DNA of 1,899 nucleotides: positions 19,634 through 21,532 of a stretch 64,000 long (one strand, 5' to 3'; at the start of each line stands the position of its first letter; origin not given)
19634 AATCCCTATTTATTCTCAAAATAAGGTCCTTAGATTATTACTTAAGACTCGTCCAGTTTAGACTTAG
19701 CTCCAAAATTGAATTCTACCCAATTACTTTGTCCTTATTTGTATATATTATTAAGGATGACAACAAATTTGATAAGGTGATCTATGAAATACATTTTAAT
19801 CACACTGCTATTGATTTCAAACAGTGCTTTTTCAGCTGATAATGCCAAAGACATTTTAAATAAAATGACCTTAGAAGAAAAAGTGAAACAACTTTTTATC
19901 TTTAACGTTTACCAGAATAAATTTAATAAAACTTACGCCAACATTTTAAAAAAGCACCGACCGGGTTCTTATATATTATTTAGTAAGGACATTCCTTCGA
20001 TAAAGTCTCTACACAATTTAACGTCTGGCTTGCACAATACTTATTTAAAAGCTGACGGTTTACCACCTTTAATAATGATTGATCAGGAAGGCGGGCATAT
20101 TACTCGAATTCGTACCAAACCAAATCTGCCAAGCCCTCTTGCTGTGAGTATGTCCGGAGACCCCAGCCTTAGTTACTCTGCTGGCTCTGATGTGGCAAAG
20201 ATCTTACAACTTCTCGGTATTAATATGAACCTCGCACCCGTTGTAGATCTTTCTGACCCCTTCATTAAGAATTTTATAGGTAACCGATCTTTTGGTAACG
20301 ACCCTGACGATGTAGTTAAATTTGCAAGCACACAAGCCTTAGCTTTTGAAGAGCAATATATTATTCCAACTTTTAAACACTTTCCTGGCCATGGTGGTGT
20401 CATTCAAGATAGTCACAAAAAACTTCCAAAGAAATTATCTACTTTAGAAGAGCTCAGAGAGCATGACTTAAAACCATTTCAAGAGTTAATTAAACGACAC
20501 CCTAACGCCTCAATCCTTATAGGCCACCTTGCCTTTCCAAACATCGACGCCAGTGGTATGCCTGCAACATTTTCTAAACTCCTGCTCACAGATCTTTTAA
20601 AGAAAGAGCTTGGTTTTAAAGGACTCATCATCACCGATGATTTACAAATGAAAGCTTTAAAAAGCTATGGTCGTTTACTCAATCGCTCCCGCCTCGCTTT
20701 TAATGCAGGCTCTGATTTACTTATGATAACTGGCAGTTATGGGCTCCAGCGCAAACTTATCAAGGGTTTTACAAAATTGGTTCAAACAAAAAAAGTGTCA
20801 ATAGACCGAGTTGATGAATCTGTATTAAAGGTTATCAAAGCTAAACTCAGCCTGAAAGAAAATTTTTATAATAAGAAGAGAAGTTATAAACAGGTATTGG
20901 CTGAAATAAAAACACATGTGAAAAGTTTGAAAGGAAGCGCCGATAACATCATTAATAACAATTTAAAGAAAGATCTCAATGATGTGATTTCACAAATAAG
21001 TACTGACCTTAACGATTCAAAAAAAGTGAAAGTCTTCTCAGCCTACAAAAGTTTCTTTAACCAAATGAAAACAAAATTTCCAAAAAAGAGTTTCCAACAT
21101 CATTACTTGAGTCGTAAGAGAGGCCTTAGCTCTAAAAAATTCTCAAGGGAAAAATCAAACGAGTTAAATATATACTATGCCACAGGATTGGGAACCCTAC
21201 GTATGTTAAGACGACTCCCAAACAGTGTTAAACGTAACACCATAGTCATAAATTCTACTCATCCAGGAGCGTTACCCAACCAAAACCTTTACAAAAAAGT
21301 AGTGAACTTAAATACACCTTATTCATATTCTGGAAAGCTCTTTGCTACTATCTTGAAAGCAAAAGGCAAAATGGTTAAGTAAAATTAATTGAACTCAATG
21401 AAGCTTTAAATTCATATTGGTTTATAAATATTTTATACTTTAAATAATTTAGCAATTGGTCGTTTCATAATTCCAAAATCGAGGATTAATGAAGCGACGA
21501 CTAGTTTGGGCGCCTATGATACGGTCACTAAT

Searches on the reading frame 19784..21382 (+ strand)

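Call 84: search_protein_families(library=pfam, max_evalue=0.00001, proteins=[window:19784-21382:+])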
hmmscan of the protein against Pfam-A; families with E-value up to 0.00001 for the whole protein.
window:19784-21382:+ (532 aa): 1 family
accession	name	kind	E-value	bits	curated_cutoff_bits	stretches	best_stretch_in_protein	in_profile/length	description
PF00933.27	Glyco_hydro_3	-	5.1e-68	230.3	27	1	29-352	1-315/316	Glycosyl hydrolase family 3 N terminal domain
